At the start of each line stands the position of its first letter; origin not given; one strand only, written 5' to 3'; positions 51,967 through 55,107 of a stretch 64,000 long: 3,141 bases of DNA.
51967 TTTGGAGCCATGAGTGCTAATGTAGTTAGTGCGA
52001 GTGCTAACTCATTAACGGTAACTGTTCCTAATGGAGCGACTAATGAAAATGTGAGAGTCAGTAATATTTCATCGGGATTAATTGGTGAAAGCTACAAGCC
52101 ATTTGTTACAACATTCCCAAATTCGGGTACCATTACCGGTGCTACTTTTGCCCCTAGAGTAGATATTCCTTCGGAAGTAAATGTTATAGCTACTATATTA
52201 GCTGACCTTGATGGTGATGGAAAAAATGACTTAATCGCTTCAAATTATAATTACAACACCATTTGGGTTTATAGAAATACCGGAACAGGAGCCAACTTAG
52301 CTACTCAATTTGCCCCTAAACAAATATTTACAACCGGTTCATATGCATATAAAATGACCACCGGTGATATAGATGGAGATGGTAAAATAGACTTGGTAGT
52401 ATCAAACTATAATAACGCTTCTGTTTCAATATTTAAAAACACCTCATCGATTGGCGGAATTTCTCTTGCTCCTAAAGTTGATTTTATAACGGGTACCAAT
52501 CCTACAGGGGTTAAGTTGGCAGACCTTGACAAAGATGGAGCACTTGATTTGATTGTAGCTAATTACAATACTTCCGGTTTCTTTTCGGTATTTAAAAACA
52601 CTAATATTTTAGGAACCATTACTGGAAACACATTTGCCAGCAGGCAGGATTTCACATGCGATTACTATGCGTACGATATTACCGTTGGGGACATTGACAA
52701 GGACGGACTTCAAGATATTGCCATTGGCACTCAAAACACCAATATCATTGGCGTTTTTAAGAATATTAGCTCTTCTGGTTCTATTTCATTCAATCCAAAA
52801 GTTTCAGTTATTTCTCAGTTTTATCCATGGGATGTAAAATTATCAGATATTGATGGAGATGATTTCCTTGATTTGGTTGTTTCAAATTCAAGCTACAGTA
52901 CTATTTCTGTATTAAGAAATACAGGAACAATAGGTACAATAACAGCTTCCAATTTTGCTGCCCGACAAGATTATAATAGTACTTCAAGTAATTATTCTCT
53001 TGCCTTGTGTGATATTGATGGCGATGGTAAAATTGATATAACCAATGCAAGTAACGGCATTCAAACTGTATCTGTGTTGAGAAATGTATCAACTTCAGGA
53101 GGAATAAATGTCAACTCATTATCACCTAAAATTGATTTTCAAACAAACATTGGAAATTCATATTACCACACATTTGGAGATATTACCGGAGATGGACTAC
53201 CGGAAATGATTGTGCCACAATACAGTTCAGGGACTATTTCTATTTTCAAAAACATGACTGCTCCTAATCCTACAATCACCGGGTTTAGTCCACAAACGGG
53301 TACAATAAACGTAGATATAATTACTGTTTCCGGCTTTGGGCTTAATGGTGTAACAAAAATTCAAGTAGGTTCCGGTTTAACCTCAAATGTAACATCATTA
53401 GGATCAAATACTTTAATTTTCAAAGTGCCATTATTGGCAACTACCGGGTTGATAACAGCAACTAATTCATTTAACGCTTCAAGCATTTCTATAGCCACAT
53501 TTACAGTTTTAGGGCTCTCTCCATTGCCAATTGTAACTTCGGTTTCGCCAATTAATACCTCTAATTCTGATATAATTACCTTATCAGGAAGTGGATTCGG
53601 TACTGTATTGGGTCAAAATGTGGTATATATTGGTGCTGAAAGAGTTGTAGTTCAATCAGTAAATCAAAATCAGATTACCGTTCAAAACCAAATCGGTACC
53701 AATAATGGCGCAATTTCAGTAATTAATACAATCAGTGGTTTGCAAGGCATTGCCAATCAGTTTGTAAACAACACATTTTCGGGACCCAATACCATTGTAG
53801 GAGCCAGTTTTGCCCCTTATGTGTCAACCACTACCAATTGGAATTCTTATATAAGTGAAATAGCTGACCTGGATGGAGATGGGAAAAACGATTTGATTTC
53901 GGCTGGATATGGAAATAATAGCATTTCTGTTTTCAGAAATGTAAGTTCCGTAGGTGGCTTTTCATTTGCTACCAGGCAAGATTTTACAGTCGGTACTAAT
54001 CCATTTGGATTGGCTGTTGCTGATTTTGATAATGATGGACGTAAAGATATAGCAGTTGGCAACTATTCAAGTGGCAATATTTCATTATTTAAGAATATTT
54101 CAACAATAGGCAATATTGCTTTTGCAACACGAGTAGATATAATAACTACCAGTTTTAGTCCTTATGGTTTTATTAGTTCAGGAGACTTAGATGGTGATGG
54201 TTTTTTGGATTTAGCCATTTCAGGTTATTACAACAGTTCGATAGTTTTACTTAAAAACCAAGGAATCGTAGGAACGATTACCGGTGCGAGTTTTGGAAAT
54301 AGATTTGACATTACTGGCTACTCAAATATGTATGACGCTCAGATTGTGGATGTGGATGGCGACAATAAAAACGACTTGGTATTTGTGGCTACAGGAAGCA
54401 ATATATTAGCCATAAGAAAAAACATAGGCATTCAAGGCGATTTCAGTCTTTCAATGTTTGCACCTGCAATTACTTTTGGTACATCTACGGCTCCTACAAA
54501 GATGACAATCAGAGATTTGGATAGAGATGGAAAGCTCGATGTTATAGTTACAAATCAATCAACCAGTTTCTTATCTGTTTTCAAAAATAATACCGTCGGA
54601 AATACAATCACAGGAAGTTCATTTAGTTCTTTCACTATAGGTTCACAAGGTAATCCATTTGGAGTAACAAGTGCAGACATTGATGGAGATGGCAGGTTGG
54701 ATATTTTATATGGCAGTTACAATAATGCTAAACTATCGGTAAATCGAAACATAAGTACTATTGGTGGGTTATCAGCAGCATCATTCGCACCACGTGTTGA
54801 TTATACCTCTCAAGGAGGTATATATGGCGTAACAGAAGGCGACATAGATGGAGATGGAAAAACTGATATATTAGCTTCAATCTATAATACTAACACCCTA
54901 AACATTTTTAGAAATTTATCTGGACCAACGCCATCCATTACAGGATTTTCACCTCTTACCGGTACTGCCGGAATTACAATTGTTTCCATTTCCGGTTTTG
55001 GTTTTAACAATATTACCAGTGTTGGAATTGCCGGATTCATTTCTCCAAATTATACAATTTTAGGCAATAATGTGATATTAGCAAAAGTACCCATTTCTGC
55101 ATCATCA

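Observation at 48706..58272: Six consecutive 7-bladed FG-GAP/VCBS (integrin-alpha-like) propellers in one polypeptide, with a regular 1.67-kb period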

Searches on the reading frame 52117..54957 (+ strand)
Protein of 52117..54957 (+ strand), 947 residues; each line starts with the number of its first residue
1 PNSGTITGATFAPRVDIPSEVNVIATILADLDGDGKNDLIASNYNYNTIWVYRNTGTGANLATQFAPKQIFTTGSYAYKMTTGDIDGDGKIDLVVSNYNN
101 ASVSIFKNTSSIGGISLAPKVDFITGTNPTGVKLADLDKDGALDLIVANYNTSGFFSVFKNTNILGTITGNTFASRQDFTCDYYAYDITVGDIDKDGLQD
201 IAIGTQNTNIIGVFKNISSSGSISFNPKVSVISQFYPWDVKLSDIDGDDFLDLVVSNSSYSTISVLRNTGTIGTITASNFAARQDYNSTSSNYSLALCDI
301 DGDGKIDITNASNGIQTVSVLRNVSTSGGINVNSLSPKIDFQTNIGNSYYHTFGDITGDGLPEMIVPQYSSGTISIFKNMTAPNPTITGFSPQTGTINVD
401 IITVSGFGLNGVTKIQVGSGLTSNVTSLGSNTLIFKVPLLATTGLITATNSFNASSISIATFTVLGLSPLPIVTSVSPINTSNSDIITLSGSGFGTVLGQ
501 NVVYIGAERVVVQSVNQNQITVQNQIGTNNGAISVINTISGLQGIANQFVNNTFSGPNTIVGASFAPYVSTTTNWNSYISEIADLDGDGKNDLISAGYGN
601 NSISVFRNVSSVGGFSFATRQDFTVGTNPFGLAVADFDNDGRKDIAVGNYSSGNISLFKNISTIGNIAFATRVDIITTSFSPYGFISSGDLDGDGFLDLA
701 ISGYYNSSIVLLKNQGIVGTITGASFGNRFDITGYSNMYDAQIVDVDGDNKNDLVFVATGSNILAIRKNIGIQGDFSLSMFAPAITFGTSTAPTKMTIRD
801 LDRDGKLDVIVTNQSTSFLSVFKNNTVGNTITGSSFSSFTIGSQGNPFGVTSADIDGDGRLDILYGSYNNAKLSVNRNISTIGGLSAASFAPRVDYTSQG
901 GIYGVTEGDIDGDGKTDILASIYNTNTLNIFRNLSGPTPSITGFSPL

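Call 74: predict_structure(alignment_id=A4)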
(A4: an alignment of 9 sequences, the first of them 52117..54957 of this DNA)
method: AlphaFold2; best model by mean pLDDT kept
length: 947 residues; sequences in the alignment: 9
mean_pLDDT: 85.0   pTM: 0.56
mean pLDDT of the five models: 85.0, 84.8, 84.3, 81.8, 81.8
residues with pLDDT >= 90: 339; 70-90: 541; 50-70: 53; < 50: 14
segments of 3 or more residues with pLDDT < 50: 1-3, 937-947
pLDDT, mean of each block of 10 residues (from residue 1): 60 81 90 91 92 77 82 91 92 93 94 92 90 93 93 88 84 89 91 93 88 92 90 79 90 89 88 88 82 89 85 83 82 83 80 84 87 85 77 79 85 87 83 83 88 80 74 84 84 84 81 89 76 82 79 71 85 84 85 86 89 79 87 86 87 84 91 77 79 87 87 81 80 89 85 92 93 84 91 91 86 92 83 84 86 83 88 91 89 89 88 83 87 67 38
secondary structure, 60 per line:
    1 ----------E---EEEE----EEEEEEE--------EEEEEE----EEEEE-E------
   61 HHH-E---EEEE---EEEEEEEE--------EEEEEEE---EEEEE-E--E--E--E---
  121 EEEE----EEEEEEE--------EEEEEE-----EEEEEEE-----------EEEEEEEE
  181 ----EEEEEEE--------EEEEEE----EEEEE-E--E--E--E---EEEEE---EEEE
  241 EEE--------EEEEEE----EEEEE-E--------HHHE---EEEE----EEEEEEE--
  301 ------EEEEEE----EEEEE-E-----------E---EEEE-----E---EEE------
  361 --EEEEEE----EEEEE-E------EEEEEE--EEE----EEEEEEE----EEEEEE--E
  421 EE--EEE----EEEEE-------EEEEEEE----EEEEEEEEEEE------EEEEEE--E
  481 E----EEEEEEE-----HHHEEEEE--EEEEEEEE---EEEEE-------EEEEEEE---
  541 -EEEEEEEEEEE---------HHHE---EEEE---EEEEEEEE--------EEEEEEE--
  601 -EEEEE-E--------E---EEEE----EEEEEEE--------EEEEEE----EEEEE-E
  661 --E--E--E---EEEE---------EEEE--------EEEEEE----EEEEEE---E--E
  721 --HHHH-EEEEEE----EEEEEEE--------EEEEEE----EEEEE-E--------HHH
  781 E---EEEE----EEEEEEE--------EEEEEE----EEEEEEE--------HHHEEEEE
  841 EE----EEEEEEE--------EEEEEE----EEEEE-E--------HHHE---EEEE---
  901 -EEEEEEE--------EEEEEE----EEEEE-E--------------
elements in order (helices of 4 or more, strands of 3 or more residues): E15-18 E23-29 E38-43 E48-52 E69-72 E76-83 E92-98 E102-106 E121-124 E129-135 E144-149 E155-161 E173-180 E185-191 E200-205 E210-214 E229-233 E237-243 E252-257 E262-266 E284-287 E292-298 E307-312 E317-321 E339-342 E352-354 E363-368 E373-377 E386-391 E394-396 E401-407 E412-417 E420-422 E425-427 E432-436 E444-450 E455-465 E472-477 E486-492 E501-505 E508-515 E519-523 E531-537 E542-552 E569-572 E576-583 E592-598 E602-606 E621-624 E629-635 E644-649 E654-658 E673-676 E686-689 E698-703 E708-713 H723-726 E728-733 E738-744 E753-758 E763-767 E785-788 E793-799 E808-813 E818-824 E836-842 E847-853 E862-867 E872-876 E894-897 E902-908 E917-922 E927-931
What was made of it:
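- Loosely coupled heads: the two-propeller model has pLDDT 85 but pTM 0.56 (call 74).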
